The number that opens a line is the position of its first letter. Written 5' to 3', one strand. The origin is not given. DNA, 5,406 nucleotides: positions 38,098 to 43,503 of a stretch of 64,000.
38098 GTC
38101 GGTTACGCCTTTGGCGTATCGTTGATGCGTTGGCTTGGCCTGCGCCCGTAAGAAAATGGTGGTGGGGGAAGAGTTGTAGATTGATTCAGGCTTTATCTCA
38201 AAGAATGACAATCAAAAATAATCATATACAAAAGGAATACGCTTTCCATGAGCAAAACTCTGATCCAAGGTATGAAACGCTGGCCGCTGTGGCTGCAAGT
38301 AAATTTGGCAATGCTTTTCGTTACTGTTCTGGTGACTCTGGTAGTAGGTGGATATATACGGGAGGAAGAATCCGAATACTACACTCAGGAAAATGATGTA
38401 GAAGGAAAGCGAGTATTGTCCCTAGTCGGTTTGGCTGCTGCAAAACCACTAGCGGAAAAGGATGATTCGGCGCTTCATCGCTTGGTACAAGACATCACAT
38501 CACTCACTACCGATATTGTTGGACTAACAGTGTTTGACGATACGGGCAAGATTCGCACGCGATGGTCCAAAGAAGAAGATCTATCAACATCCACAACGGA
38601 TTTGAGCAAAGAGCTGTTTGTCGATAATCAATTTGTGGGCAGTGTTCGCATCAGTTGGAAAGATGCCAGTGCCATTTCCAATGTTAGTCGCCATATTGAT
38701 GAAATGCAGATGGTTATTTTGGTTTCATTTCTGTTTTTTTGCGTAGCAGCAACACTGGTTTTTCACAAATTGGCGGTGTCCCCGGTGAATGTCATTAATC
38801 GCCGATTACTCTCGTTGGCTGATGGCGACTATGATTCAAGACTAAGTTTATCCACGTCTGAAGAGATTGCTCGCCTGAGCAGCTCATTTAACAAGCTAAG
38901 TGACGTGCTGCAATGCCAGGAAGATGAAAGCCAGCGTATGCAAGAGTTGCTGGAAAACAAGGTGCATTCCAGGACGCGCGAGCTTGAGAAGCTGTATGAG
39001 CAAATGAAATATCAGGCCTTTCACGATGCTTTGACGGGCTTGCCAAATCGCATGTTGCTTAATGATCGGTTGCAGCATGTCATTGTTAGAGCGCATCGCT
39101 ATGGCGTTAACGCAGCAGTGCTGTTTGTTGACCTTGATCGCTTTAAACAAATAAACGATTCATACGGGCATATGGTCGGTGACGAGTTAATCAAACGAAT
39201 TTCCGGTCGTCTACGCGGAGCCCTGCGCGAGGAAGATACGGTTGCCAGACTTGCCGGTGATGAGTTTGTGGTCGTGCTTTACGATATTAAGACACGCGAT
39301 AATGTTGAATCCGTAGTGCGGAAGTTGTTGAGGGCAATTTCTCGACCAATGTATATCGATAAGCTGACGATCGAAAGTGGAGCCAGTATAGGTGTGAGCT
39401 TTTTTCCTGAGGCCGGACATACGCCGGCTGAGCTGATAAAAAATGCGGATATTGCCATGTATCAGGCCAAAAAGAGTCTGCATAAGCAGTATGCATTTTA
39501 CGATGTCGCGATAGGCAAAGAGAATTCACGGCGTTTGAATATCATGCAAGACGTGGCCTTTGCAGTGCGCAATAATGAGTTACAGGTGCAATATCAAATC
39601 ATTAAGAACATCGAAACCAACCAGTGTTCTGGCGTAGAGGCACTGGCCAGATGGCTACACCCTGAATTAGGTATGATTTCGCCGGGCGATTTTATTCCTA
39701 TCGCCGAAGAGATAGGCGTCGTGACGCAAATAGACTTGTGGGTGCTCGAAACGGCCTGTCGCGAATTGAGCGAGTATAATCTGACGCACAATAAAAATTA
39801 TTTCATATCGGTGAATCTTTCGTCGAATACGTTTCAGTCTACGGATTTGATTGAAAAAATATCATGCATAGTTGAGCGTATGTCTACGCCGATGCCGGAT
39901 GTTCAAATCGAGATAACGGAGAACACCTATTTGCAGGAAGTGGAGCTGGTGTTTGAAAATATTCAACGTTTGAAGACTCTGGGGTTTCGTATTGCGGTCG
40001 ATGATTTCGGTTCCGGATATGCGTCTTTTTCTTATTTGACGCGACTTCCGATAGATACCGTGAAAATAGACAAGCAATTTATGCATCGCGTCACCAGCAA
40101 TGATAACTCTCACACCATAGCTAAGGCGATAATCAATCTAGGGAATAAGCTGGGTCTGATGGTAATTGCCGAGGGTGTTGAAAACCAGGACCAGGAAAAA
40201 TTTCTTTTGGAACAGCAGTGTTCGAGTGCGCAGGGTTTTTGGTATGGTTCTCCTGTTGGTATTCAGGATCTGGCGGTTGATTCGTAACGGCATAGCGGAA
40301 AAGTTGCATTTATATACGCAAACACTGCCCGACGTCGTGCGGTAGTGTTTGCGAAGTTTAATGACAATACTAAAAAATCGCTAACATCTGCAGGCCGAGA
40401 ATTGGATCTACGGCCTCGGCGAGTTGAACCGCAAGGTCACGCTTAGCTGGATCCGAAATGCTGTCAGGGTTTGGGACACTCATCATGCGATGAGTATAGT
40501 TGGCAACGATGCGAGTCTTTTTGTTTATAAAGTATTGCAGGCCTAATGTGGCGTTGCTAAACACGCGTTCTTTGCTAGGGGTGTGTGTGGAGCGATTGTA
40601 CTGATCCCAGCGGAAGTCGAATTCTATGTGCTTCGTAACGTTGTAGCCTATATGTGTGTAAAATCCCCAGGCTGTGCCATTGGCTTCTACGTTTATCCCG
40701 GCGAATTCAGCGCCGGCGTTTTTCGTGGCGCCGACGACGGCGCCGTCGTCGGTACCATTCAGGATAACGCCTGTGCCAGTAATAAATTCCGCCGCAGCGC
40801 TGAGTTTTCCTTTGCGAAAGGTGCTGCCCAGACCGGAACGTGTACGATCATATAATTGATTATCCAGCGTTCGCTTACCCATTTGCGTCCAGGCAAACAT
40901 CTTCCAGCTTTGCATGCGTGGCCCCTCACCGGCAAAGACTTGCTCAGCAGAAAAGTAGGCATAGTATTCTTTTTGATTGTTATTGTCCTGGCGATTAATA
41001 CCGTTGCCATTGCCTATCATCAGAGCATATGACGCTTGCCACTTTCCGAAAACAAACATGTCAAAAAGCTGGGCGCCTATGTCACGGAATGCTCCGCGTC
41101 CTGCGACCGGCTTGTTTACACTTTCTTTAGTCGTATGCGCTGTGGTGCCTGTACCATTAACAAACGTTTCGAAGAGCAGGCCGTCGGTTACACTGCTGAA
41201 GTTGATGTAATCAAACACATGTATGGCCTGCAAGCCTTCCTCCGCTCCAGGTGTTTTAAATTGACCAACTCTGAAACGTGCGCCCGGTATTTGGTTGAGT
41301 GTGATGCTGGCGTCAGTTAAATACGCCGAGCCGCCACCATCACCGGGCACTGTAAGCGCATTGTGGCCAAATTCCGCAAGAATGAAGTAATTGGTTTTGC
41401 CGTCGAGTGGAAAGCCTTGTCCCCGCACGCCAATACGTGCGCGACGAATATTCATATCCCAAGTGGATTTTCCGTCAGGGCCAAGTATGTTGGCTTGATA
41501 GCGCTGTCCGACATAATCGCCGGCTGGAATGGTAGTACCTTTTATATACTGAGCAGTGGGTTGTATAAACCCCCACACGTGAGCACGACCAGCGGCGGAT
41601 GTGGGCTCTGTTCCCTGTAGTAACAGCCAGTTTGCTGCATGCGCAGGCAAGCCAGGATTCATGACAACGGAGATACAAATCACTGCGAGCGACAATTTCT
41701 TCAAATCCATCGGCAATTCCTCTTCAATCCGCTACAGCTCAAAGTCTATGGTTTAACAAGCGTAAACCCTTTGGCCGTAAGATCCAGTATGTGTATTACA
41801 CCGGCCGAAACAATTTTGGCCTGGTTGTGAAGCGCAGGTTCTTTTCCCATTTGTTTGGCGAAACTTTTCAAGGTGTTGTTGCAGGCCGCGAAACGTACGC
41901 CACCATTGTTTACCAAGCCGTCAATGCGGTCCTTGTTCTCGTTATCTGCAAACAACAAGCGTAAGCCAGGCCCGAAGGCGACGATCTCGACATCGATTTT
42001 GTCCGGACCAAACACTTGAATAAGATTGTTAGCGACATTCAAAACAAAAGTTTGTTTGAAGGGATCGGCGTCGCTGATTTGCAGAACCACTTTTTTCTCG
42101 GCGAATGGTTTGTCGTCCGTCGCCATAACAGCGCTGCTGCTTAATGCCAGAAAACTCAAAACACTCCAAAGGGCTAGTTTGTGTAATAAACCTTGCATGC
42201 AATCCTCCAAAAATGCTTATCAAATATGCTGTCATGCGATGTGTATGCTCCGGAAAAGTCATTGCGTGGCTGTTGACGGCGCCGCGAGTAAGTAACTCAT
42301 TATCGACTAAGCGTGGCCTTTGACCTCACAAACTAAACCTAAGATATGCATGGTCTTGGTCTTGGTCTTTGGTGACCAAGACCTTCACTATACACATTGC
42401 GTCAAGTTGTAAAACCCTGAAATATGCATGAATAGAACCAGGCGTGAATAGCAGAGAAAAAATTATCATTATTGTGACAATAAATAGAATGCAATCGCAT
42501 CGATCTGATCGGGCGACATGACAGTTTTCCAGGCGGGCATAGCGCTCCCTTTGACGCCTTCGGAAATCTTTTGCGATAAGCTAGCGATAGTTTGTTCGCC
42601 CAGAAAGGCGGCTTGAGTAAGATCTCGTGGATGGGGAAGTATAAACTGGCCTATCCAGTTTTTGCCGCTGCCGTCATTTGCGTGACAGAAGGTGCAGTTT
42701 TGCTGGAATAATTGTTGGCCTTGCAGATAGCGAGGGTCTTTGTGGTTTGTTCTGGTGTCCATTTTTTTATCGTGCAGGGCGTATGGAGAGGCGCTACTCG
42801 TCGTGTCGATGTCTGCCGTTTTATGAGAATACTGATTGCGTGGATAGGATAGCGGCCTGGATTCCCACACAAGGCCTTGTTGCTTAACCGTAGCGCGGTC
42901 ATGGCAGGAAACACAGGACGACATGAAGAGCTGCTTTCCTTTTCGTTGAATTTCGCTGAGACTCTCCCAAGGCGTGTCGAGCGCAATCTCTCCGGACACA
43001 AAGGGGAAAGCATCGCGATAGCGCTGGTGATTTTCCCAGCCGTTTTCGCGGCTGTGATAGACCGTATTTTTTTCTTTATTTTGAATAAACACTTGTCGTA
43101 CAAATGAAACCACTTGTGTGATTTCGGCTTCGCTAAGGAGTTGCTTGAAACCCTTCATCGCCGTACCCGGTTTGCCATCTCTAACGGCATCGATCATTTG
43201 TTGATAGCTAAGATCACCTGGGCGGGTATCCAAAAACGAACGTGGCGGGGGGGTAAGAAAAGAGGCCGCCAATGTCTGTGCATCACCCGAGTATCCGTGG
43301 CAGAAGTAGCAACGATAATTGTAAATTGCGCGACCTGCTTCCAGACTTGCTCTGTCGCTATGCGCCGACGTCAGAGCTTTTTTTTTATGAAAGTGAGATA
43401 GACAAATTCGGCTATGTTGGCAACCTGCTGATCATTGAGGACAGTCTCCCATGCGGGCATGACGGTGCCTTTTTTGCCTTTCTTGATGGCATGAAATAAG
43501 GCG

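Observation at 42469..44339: Six-heme c-type cytochrome interrupted at an A9 tract that reads as a dnaX-type A_AAA_AAG -1 slippery site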

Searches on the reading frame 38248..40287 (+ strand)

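Call 41: search_protein_families(library=ncbifam, proteins=[window:38248-40287:+], max_evalue=0.00001)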
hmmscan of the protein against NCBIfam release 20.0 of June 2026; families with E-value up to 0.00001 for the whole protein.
window:38248-40287:+ (679 aa): 36 families (the best 25 are shown)
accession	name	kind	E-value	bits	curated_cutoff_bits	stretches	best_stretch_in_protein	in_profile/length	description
NF045675.1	PhdiestaseDibA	equivalog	1.8e-126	423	980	1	246-675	192-621/623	phosphodiesterase DibA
NF053781.1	cdiGMPphdstlr2612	equivalog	5.5e-104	349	1600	1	218-676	803-1262/1268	Tlr1612 family c-di-GMP phosphodiesterase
NF007474.0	PRK10060.1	equivalog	2.6e-99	333.3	782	1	250-674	230-649/663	cyclic di-GMP phosphodiesterase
NF008467.0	PRK11359.1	equivalog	6.4e-96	322.1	857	1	245-675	364-788/800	oxygen-sensing cyclic-di-GMP phosphodiesterase DosP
NF052458.1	PhdiestGepA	equivalog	1.3e-93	314.7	1200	1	241-675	409-837/840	phosphodiesterase GepA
NF007298.0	PRK09776.1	equivalog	1.9e-71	241.3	1135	1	248-667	675-1094/1111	diguanylate cyclase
NF008807.1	PRK11829.1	equivalog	7.2e-65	219.3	733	1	237-674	222-657/670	biofilm formation regulator HmsP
NF007423.1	PRK09966.1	equivalog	5.8e-59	199.9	325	1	65-408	55-390/390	diguanylate cyclase DgcN/YfiN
TIGR00254.1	GGDEF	domain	7.4e-44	149.4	37.4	1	254-414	2-163/168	diguanylate cyclase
NF007839.0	PRK10551.1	equivalog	1.9e-43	148.8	461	1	431-676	263-507/518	cyclic di-GMP phosphodiesterase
NF052596.1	RR_EAL_PvrR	equivalog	2.7e-43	148.1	580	1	431-673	140-383/398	response regulator cyclic di-GMP phosphodiesterase PvrR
NF045673.1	c-di-GMPRcptLapD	equivalog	7.8e-42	143.4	1020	1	238-670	217-645/647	cyclic di-GMP receptor LapD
NF038266.1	diguan_SiaD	equivalog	7.8e-36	123.7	290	1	243-410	80-247/252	biofilm regulation diguanylate cyclase SiaD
NF007135.0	PRK09581.1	equivalog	6.8e-35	120.7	474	1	246-410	281-447/457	PleD family two-component system response regulator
NF008281.1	PRK11059.1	equivalog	1e-34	119.8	663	1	45-669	30-629/633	RNase E specificity factor CsrD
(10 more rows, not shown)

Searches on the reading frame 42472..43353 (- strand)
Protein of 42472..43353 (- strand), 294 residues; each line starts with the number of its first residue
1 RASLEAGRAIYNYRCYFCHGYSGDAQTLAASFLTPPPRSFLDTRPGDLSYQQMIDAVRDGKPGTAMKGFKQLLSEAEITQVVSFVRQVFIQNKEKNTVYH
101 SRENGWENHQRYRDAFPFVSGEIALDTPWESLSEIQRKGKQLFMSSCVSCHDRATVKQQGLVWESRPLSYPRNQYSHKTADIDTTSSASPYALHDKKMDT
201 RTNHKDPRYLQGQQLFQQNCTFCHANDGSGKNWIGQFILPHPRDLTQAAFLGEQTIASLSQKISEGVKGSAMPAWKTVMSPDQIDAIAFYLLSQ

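Call 19: find_related_loci(query=A2, collection=genome_contigs, flank=4000)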
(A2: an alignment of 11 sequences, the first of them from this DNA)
Query A2 (294 aa) in genome_contigs; peptide patterns used: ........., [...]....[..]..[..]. (x = any residue, [..] = any of these).
532 stretches matched a pattern; 505 encode a relative of the query (tblastn E <= 1e-3); the best 80 are kept; 80 distinct loci.
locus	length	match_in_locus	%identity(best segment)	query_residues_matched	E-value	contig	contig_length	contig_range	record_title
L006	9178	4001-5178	58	1-291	3e-115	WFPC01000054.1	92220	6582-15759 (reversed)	MAG: Gammaproteobacteria bacterium isolate S012_40 k151_405213, whole genome shotgun sequence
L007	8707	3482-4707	56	5-291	2e-112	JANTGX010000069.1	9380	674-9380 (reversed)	MAG: Gammaproteobacteria bacterium isolate bin10089 c_000000008376, whole genome shotgun sequence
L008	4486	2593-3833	56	5-291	3e-113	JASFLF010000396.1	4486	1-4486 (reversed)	MAG: Gammaproteobacteria bacterium isolate D0817M02metaG_sub_Bin_279 D0817M02metaG_FD_scaffold_13102_c1, whole genome sh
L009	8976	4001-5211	55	1-291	8e-112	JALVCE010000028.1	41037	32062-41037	MAG: Chromatiales bacterium isolate 134-614_metabat1_scaf2bin.009 134-614_scaffold_162_c1, whole genome shotgun sequence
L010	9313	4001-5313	56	1-291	2e-111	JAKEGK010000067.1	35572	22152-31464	MAG: Gammaproteobacteria bacterium isolate PMV_4.23 PMV_4.23.k101_577936, whole genome shotgun sequence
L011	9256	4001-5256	56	5-291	1e-111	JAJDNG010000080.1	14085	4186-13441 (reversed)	MAG: Gammaproteobacteria bacterium isolate ALJrbin.2 k141_7670733, whole genome shotgun sequence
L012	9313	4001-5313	56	2-292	1e-109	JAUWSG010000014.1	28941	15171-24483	MAG: Gammaproteobacteria bacterium isolate CSMAG_2548 CSMAG_2548_k127_1878122_length_28941_cov_83.4601, whole genome sho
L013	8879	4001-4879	55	5-291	2e-109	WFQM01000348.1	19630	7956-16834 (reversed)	MAG: Gammaproteobacteria bacterium isolate S013_42 k151_99898, whole genome shotgun sequence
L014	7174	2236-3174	56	5-291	2e-109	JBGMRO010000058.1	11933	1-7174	MAG: Thiohalomonadales bacterium isolate N04_metabat2_bin.16 NODE_2490_length_11933_cov_7.060448, whole genome shotgun s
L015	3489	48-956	53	5-291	2e-111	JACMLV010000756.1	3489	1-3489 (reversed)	MAG: Burkholderiaceae bacterium isolate ES-bin-46 ES-bin-46-contig-k141_11185880, whole genome shotgun sequence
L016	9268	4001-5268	55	1-291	1e-109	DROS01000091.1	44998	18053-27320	MAG TPA_asm: Gammaproteobacteria bacterium isolate HyVt-540 HyVt-540_k145_783607, whole genome shotgun sequence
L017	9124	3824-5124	55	5-292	7e-109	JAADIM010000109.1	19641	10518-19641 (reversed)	MAG: Gammaproteobacteria bacterium isolate M_MetaBat.56 contig-127_5036, whole genome shotgun sequence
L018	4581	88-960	55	5-291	1e-109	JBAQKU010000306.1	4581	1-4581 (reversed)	MAG: Telluria sp. isolate MFD12080_ilm_asm_bin4 k127_42875, whole genome shotgun sequence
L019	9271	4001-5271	54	2-292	1e-108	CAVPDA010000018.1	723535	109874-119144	MAG: uncultured beta proteobacterium isolate MFD00032.bin.2.89 genome assembly, contig: contig_9097, whole genome shotgu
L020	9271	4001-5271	55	5-294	3e-108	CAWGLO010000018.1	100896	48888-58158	MAG: uncultured beta proteobacterium isolate MFD09730.bin.2.10 genome assembly, contig: contig_55602, whole genome shotg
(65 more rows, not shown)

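Call 43: find_related_loci(query=A2, collection=metagenome_contigs, flank=1500)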
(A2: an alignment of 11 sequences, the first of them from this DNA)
Query A2 (294 aa) in metagenome_contigs; peptide patterns used: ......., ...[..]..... (x = any residue, [..] = any of these).
600 stretches matched a pattern (row limit reached: there are more); 478 encode a relative of the query (tblastn E <= 1e-3); the best 80 are kept; 80 distinct loci.
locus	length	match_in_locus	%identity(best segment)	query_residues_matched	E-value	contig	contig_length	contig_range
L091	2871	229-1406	61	3-291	9e-131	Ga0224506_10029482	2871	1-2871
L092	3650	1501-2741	57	5-291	6e-114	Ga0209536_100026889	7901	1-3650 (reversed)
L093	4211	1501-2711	55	1-291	3e-112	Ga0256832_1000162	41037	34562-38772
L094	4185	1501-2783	55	2-292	4e-111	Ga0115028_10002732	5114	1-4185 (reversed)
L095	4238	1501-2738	54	5-294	5e-110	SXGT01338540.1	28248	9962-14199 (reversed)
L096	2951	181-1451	55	1-292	7e-111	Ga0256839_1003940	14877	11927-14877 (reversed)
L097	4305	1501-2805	53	5-294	3e-109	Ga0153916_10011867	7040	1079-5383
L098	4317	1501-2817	55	2-291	8e-109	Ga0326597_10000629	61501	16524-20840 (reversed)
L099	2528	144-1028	54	5-292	7e-110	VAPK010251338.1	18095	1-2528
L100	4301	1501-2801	53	4-292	8e-108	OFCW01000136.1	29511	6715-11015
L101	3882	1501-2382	54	5-291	2e-107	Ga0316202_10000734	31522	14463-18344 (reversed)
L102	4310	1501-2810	54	5-292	3e-107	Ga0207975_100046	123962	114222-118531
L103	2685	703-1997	54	5-293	3e-110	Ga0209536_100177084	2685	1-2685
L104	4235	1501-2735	53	1-294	4e-106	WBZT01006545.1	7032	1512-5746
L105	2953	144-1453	54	1-291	6e-107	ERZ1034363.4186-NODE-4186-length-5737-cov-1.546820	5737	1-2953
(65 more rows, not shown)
